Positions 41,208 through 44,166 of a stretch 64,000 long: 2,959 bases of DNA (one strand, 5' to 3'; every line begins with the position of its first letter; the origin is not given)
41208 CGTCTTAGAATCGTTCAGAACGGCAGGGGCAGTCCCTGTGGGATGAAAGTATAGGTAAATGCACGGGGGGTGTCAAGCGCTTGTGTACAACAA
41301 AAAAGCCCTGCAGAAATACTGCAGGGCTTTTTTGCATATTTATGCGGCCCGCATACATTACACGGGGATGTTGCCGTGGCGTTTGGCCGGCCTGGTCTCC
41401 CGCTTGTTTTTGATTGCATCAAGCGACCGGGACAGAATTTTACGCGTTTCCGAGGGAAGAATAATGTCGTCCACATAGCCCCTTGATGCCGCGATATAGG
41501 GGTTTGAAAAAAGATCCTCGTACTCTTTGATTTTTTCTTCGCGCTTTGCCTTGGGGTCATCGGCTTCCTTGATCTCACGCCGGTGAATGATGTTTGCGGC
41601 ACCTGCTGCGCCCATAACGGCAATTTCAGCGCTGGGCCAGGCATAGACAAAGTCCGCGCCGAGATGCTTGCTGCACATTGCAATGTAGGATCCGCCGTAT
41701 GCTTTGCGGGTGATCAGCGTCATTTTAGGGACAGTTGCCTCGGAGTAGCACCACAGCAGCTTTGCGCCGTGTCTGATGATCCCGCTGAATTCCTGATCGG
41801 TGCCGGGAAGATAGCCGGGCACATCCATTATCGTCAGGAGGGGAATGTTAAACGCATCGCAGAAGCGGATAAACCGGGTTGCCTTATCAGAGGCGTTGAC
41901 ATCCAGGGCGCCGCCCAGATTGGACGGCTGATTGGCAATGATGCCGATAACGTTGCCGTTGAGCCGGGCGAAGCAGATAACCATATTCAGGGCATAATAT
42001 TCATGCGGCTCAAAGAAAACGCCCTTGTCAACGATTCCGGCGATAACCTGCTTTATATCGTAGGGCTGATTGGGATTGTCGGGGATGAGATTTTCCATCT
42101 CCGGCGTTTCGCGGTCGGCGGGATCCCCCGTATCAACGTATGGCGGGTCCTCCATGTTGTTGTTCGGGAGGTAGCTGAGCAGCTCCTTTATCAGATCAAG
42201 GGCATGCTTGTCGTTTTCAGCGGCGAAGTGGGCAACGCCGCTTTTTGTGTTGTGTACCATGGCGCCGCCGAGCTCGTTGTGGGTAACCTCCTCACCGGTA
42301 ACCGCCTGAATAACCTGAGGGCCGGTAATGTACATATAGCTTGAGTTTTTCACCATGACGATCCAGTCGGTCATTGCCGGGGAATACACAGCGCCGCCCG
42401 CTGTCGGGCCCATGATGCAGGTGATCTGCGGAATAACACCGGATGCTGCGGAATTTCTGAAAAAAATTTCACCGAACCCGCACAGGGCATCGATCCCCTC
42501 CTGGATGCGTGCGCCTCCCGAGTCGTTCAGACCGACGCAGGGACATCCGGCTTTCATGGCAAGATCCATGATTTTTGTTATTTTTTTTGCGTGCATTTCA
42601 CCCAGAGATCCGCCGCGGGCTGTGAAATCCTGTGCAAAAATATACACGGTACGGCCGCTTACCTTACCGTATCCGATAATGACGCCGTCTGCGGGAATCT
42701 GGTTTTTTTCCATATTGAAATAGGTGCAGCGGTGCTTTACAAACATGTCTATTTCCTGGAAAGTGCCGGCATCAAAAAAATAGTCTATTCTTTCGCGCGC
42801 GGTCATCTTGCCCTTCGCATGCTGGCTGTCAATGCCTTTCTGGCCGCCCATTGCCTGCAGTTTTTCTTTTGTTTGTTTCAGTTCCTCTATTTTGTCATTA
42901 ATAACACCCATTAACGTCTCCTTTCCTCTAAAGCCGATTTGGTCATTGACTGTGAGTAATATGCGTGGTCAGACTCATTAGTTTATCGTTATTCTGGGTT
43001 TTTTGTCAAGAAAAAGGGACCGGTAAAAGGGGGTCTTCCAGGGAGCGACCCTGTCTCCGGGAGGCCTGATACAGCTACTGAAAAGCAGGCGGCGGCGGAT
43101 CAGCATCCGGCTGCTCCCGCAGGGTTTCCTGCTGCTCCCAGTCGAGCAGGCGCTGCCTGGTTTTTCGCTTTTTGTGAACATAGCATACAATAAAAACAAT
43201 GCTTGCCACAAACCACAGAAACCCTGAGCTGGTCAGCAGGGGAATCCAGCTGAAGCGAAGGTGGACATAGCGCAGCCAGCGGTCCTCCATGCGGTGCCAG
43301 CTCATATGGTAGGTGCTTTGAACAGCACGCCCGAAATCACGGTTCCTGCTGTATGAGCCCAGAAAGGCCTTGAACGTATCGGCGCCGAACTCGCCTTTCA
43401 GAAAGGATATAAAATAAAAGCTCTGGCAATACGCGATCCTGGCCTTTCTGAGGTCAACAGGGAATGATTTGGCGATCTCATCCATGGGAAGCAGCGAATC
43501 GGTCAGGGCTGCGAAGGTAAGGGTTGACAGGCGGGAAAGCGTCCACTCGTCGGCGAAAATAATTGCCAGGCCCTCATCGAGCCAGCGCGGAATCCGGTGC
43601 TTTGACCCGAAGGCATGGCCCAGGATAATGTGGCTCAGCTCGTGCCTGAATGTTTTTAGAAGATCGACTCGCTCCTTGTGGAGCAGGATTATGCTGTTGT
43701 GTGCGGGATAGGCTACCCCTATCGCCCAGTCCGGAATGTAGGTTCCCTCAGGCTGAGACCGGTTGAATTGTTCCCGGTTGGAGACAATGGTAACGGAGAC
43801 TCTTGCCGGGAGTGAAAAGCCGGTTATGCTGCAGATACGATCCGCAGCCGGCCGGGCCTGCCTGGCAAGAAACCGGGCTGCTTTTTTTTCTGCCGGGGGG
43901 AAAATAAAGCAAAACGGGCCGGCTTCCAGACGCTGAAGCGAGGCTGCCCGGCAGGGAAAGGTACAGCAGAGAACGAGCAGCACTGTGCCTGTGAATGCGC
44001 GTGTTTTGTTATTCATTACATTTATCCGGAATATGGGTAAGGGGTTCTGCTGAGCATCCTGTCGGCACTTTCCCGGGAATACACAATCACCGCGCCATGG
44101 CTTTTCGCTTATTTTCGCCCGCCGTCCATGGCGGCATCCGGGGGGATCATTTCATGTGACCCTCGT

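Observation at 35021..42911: Putative operon: acyl-CoA carboxyltransferase, AsnB-like amidotransferase, and 1399-aa double-activase/HgdB-like dehydratase fusion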

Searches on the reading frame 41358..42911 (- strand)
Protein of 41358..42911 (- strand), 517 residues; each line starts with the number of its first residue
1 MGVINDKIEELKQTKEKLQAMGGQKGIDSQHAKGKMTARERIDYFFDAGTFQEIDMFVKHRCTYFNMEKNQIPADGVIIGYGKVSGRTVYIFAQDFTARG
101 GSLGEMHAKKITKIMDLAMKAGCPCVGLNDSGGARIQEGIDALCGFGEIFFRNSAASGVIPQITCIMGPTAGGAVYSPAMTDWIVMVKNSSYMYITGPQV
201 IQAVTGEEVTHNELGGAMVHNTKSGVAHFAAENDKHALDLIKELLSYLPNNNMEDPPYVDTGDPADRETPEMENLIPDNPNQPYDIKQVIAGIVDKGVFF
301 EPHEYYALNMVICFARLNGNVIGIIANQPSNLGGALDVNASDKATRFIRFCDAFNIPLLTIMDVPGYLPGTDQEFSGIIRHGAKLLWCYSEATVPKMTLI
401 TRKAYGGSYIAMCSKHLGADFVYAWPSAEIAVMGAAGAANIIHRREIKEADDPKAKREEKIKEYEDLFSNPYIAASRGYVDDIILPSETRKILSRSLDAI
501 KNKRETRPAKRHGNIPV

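Call 3: search_protein_families(library=pfam, proteins=[window:41358-42911:-])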
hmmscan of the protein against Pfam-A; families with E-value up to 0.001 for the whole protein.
window:41358-42911:- (517 aa): 3 families
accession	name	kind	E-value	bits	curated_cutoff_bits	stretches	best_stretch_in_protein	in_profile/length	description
PF01039.27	Carboxyl_trans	-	5.7e-201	668.8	22.3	1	30-515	2-493/493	Carboxyl transferase domain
PF03255.19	ACCA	-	4.9e-09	36.2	23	1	343-449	135-237/310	Acetyl co-enzyme A carboxylase carboxyltransferase-like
PF06833.16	MdcE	-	0.00021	21.5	32.7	1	356-444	28-116/196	Malonate decarboxylase gamma subunit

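Call 4: search_protein_families(library=ncbifam, proteins=[window:41358-42911:-])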
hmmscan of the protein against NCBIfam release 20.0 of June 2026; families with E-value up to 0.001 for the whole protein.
window:41358-42911:- (517 aa): 9 families
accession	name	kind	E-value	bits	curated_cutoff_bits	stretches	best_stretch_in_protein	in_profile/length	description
TIGR01117.1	mmdA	subfamily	5.5e-261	866.7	998.8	1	6-517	1-512/512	methylmalonyl-CoA decarboxylase subunit alpha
TIGR03133.1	malonate_beta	equivalog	4.6e-23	81.9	278.15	1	36-231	6-208/274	biotin-independent malonate decarboxylase subunit beta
NF005530.0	PRK07189.1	equivalog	1e-22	80.6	228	1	36-225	16-212/303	biotin-independent malonate decarboxylase subunit beta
TIGR00515.1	accD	equivalog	2.4e-18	66.5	317.45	1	35-209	56-243/285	acetyl-CoA carboxylase, carboxyltransferase subunit beta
NF041504.1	AccA_sub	subfamily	2.1e-12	47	300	1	331-449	70-184/257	carboxyltransferase subunit alpha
NF004344.0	PRK05724.1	equivalog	4.9e-09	35.9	357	1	342-449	138-241/319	acetyl-CoA carboxylase carboxyltransferase subunit alpha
TIGR03134.1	malonate_gamma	equivalog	6.8e-09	35.6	237.15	1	332-444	52-171/258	biotin-independent malonate decarboxylase subunit gamma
TIGR00513.1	accA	equivalog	5.1e-07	29.4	319.3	1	341-411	137-205/321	acetyl-CoA carboxylase carboxyl transferase subunit alpha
NF008971.0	PRK12319.1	equivalog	1.1e-05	25.2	406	0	339-444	82-183/256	acetyl-CoA carboxylase carboxyl transferase subunit alpha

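Call 77: find_homologous_proteins(query=window:41358-42911:-)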
Query window:41358-42911:- (517 aa): 8000 proteins with E <= 0.001 among 8000 candidates; the best 120 are listed.
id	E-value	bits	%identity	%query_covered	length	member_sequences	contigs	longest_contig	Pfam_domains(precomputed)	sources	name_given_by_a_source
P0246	0.0e+0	1195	100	100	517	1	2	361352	PF01039.28,PF03255.20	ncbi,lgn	-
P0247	0.0e+0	1034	84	100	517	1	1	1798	PF01039.28,PF03255.20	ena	-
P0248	0.0e+0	1033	85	100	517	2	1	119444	PF01039.28,PF03255.20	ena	-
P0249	0.0e+0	1032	84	100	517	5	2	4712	PF01039.28,PF03255.20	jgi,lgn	jgi:acetyl-CoA carboxylase carboxyltransferase component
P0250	0.0e+0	1025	85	100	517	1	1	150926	PF01039.28,PF03255.20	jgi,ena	-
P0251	0.0e+0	1025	84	100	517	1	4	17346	PF01039.28,PF03255.20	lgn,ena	-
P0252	0.0e+0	1022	83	100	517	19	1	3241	PF01039.28,PF03255.20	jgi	-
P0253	0.0e+0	1022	83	100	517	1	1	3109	PF01039.28,PF03255.20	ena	-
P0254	0.0e+0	1020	83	100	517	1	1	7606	PF01039.28,PF03255.20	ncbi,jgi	jgi:acetyl-CoA carboxylase carboxyltransferase component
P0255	0.0e+0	1018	83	100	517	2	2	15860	PF01039.28,PF03255.20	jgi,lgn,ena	-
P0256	0.0e+0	1015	83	100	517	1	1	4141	PF01039.28,PF03255.20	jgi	jgi:acetyl-CoA carboxylase carboxyltransferase component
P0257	0.0e+0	1009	81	100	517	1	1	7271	PF01039.28,PF03255.20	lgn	-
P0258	2.7e-298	1008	82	100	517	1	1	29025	PF01039.28,PF03255.20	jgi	jgi:acetyl-CoA carboxylase carboxyltransferase component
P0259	3.6e-297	1004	82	100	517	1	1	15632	PF01039.28,PF06833.17,PF03255.20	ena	-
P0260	2.9e-296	1001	82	100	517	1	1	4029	PF01039.28,PF06833.17,PF03255.20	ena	-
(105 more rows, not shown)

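Call 78: search_solved_structures(query=window:41358-42911:-, max_evalue=1e-50)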
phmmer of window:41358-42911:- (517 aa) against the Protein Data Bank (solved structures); distinct sequences matched with E-value up to 1e-50: 43.
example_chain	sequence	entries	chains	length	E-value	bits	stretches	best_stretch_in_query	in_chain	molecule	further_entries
1vrg_A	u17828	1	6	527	3.6e-217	725.2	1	4-517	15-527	propionyl-CoA carboxylase, beta subunit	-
1x0u_A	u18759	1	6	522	8.9e-204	681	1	6-517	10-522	hypothetical methylmalonyl-CoA decarboxylase alpha subunit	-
3n6r_B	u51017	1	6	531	6.9e-199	664.9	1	4-517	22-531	Propionyl-CoA carboxylase, beta subunit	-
1xnw_A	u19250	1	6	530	4.4e-194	649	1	7-517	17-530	propionyl-CoA carboxylase complex B subunit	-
3iav_A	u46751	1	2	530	6e-194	648.6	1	7-517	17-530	Propionyl-CoA carboxylase complex B subunit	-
3ib9_A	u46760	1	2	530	8.2e-194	648.1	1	7-517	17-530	Propionyl-CoA carboxylase complex B subunit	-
3ibb_A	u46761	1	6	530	2.2e-193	646.7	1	7-517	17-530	Propionyl-CoA carboxylase complex B subunit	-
1xnv_A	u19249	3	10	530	4.1e-193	645.8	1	7-517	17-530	propionyl-CoA carboxylase complex B subunit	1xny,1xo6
3mfm_C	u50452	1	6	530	4.1e-193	645.8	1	7-517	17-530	Propionyl-CoA carboxylase complex B subunit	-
6ybp_A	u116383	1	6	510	8.3e-191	638.2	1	6-517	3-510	Propionyl-CoA carboxylase beta chain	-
6ybq_A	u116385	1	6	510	9.9e-191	637.9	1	6-517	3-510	Propionyl-CoA carboxylase beta chain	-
8pn8_A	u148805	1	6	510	1.4e-190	637.5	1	6-517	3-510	Propionyl-CoA carboxylase beta chain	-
8pn7_A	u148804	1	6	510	1.1e-189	634.5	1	6-517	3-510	Propionyl-CoA carboxylase beta chain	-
1on3_A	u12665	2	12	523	2.3e-189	633.4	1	5-516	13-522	Methylmalonyl-CoA carboxyltransferase 12S subunit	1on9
7w5u_A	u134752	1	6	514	9.6e-182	608.3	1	7-516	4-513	Acetyl-CoA carboxylase complex, beta-chain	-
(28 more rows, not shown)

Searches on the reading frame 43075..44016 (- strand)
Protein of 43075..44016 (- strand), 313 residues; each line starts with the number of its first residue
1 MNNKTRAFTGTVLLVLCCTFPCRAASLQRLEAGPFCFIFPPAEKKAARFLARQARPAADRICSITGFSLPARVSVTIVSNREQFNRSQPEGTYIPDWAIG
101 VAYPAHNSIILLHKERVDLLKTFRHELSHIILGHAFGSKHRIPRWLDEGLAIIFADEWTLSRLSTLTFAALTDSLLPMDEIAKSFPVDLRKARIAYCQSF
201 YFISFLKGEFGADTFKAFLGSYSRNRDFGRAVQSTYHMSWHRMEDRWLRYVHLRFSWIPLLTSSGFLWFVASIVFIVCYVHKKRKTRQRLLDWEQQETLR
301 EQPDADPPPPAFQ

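Call 3: search_protein_families(library=pfam, proteins=[window:43075-44016:-])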
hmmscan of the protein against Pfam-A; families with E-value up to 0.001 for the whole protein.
window:43075-44016:- (313 aa): 1 family
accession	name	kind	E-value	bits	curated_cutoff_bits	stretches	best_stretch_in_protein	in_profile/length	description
PF13485.12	Peptidase_MA_2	-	2.6e-21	76.8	32.4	1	59-251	7-199/201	Peptidase MA superfamily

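Call 4: search_protein_families(library=ncbifam, proteins=[window:43075-44016:-])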
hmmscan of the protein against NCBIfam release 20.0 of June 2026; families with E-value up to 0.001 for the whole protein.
window:43075-44016:- (313 aa): 0 families
